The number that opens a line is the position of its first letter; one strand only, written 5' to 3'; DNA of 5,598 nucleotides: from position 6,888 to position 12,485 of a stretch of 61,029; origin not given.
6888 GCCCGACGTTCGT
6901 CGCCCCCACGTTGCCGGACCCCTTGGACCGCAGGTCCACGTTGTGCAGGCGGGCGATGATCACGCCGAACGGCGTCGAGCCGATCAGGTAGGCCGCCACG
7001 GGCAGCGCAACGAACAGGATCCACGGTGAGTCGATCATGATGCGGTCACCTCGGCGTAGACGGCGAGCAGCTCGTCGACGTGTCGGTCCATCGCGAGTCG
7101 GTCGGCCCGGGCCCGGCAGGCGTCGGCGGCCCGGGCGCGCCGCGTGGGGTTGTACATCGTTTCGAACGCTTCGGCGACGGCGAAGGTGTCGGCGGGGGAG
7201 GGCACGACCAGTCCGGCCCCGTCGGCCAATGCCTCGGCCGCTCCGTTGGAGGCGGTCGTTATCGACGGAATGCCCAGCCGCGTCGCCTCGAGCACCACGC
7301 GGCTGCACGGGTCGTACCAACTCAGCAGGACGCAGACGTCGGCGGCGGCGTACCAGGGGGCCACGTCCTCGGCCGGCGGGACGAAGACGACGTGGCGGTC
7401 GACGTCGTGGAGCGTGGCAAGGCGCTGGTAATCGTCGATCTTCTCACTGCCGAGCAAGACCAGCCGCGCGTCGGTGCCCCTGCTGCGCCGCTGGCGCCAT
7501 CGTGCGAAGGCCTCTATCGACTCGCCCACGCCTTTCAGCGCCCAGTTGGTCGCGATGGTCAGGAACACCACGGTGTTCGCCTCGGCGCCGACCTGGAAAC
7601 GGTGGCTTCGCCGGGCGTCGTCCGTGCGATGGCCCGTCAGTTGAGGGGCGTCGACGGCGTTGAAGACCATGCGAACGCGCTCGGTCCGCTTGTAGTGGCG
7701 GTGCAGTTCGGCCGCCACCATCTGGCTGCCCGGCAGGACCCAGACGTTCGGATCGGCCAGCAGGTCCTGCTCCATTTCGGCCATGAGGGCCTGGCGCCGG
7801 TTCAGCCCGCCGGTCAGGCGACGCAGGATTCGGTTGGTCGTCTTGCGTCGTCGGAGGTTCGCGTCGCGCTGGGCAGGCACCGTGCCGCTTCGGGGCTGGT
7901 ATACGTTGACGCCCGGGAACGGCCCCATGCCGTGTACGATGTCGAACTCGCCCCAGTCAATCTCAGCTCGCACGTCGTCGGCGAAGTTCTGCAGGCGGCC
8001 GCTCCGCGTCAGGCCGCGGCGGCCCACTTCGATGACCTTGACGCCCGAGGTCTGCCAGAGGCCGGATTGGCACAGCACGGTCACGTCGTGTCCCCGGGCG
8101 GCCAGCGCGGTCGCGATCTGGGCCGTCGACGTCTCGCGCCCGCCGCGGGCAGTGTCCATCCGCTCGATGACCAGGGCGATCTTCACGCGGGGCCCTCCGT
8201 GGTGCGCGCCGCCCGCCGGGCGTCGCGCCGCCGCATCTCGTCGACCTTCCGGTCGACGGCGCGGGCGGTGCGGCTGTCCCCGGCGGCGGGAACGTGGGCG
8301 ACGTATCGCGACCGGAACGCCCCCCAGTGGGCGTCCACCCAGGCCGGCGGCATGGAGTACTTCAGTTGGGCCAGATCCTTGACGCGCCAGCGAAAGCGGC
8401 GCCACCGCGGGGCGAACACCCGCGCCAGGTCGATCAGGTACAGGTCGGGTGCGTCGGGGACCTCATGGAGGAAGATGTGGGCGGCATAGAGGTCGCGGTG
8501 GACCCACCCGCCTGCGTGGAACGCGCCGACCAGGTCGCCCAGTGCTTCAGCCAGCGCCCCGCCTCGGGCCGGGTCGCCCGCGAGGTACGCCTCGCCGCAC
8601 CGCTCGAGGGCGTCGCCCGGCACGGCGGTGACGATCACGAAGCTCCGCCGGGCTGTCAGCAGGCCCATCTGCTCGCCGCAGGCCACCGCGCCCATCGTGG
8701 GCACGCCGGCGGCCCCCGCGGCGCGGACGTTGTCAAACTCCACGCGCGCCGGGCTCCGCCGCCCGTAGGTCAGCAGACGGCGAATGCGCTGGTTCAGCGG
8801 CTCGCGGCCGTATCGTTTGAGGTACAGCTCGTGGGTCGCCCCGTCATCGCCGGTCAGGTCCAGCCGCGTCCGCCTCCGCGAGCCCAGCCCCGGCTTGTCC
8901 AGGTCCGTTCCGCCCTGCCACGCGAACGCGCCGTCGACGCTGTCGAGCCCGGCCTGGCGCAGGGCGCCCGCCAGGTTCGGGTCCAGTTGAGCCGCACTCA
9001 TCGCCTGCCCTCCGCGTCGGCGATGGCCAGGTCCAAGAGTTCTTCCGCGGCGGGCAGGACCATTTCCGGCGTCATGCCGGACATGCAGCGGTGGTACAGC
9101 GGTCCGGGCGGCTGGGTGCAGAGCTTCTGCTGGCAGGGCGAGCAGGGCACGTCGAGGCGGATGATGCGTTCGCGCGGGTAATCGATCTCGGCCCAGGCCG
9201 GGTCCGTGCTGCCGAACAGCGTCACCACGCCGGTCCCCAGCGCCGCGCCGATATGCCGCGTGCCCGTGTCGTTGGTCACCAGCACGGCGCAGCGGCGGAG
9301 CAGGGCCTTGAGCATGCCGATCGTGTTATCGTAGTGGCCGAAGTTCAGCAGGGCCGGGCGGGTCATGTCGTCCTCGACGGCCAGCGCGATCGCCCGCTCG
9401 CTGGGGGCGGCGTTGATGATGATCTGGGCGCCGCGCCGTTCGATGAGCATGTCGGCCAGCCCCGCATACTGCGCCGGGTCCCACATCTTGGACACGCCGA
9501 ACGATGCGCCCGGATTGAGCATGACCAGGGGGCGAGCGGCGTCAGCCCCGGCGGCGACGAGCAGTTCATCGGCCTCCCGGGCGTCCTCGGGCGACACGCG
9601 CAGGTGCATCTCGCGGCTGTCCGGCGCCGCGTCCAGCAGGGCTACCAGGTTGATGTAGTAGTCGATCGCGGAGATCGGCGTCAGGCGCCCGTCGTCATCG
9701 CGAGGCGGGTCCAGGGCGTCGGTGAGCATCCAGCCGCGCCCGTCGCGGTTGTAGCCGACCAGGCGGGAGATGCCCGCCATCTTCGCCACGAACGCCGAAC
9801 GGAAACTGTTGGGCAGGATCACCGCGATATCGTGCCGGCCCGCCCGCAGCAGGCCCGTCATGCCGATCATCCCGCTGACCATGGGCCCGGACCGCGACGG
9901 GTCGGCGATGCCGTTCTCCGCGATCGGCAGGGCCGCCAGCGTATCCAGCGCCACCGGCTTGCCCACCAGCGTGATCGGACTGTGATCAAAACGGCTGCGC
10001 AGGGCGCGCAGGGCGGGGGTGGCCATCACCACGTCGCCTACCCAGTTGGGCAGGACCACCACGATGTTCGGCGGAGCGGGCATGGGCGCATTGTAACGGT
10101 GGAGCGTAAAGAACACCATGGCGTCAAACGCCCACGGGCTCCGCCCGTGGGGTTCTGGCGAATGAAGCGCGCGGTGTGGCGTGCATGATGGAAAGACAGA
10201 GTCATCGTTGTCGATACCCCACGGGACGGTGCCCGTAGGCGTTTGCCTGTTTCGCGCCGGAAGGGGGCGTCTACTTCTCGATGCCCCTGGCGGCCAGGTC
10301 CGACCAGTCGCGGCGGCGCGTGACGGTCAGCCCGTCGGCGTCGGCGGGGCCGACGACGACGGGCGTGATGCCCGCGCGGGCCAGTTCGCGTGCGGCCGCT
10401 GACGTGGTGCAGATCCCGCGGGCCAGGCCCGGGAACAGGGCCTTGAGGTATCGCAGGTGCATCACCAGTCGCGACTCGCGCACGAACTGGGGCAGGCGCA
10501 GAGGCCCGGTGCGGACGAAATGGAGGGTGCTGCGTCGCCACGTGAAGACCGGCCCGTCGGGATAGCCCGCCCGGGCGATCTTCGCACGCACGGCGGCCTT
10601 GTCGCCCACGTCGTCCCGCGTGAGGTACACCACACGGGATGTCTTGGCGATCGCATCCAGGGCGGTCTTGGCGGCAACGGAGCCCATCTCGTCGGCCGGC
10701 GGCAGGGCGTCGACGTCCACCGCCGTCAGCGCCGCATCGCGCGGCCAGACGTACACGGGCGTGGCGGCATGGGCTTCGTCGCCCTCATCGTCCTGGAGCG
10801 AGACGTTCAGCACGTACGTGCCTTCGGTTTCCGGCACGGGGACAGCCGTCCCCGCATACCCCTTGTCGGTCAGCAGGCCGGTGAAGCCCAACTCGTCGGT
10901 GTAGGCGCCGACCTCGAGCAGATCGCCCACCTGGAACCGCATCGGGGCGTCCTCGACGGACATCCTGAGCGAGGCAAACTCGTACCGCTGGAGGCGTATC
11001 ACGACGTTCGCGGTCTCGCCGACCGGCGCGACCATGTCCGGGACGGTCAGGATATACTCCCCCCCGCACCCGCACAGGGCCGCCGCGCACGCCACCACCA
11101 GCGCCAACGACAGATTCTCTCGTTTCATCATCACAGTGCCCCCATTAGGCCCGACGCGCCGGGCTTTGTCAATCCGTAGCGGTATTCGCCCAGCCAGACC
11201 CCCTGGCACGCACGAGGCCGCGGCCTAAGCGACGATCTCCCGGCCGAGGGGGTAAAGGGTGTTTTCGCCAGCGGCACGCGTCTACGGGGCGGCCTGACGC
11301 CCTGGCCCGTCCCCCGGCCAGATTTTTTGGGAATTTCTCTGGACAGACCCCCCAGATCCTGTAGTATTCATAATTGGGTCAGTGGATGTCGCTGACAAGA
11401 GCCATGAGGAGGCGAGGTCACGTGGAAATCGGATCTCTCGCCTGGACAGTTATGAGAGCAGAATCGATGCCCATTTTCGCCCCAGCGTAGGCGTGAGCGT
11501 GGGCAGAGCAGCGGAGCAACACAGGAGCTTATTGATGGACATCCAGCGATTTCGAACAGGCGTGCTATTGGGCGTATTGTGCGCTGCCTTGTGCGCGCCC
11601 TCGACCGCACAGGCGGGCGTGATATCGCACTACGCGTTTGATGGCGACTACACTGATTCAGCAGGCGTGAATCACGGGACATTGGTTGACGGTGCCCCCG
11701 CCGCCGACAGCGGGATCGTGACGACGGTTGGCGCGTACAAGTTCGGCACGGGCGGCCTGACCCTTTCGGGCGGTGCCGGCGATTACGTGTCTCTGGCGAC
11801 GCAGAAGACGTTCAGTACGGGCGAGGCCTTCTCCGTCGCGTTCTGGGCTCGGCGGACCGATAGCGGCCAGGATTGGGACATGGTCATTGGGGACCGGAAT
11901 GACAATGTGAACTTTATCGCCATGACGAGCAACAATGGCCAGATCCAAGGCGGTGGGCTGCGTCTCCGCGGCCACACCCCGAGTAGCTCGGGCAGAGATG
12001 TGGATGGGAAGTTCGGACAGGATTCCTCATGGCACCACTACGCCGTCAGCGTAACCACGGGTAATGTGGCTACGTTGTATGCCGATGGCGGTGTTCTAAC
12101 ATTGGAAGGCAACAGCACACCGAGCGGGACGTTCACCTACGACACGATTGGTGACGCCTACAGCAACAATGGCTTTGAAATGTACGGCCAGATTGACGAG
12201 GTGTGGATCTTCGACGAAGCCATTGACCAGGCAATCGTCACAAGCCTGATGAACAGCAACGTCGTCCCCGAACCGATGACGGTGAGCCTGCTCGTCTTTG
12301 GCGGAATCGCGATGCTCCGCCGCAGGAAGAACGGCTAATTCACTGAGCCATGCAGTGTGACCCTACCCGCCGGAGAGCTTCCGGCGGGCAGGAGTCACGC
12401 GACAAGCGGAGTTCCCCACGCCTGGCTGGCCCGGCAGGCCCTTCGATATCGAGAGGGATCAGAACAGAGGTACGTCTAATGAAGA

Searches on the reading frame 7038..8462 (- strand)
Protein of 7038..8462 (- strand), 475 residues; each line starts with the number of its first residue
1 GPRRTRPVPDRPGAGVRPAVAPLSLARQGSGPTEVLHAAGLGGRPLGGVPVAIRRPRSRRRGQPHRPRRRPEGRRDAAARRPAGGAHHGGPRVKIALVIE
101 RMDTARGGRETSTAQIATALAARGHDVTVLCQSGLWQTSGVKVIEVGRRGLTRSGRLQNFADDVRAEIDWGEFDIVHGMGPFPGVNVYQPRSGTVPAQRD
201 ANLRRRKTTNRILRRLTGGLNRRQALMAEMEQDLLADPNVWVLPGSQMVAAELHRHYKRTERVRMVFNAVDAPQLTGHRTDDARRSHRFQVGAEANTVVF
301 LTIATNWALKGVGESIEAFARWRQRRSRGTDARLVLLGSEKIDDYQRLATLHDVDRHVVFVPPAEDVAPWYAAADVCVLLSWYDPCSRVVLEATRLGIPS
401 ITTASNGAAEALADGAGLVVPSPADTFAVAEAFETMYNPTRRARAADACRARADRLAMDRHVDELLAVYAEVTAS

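Call 69: search_protein_families(library=pfam, proteins=[window:7038-8462:-], max_evalue=0.00001)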
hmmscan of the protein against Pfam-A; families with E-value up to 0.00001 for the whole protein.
window:7038-8462:- (475 aa): 5 families
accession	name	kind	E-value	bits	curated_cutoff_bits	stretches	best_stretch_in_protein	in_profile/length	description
PF13692.12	Glyco_trans_1_4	-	4.6e-20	72.8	27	1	299-436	5-139/142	Glycosyl transferases group 1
PF00534.26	Glycos_transf_1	-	4.6e-17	62.5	26.4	1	285-438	3-157/172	Glycosyl transferases group 1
PF13439.12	Glyco_transf_4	-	1.2e-11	45.3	28.5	1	107-271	2-167/170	Glycosyltransferase Family 4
PF20706.3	GT4-conflict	-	2.5e-09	37.1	26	1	102-448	7-353/385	Family 4 Glycosyltransferase in conflict systems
PF13579.12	Glyco_trans_4_4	-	6e-07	30.4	29.7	1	107-268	1-157/158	Glycosyl transferase 4-like domain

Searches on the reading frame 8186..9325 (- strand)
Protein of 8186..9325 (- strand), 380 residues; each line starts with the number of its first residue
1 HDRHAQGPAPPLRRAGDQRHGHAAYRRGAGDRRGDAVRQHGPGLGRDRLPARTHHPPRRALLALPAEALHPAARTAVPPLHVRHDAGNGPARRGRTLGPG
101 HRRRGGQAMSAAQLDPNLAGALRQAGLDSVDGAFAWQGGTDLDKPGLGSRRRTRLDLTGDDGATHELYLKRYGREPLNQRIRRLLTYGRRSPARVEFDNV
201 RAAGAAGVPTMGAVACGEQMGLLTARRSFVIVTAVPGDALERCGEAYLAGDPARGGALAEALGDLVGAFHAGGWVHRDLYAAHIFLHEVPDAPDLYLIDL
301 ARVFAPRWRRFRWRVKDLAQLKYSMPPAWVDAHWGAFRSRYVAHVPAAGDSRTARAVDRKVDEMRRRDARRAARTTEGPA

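Call 69: search_protein_families(library=pfam, proteins=[window:8186-9325:-], max_evalue=0.00001)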
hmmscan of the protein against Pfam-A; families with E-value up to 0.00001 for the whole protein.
window:8186-9325:- (380 aa): 1 family
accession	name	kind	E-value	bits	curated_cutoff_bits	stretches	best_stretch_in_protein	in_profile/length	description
PF06293.20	Kdo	-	7.3e-24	84.8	21.3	1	150-341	17-207/207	Lipopolysaccharide kinase (Kdo/WaaP) family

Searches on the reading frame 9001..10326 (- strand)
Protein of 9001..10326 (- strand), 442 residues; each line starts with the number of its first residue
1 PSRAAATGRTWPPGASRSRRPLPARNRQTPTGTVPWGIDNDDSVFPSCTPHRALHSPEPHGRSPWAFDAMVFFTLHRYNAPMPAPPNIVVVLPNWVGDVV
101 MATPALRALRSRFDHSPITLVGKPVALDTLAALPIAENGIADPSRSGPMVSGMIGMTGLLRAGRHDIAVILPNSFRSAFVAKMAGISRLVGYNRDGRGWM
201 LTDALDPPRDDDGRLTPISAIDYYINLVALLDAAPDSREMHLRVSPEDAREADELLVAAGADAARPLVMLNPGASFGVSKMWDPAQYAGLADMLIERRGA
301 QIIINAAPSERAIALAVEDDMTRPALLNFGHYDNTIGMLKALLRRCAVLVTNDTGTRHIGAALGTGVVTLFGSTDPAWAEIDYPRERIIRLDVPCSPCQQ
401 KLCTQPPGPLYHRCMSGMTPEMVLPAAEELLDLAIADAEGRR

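Call 69: search_protein_families(library=pfam, proteins=[window:9001-10326:-], max_evalue=0.00001)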
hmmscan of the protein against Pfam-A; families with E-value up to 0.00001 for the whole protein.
window:9001-10326:- (442 aa): 1 family
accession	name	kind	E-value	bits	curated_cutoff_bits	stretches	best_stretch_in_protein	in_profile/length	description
PF01075.23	Glyco_transf_9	-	4.8e-30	105.1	22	1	160-405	8-243/247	Glycosyltransferase family 9 (heptosyltransferase)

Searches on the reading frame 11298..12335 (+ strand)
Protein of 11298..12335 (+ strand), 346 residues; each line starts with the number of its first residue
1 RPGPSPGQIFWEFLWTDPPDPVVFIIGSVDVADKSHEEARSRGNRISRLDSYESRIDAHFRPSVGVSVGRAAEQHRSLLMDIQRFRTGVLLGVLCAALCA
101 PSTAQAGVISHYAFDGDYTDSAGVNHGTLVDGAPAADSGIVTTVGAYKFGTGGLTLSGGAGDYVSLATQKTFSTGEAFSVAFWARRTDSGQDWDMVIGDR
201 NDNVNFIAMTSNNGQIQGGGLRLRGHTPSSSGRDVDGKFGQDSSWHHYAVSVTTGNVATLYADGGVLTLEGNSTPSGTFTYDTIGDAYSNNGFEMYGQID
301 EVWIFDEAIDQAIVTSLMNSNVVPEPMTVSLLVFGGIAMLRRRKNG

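Call 69: search_protein_families(library=pfam, proteins=[window:11298-12335:+], max_evalue=0.00001)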
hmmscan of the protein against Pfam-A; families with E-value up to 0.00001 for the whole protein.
window:11298-12335:+ (346 aa): 1 family
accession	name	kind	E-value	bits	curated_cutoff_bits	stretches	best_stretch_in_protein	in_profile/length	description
PF13385.13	Laminin_G_3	-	6.3e-14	52.8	27.6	1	159-312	2-148/151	Concanavalin A-like lectin/glucanases superfamily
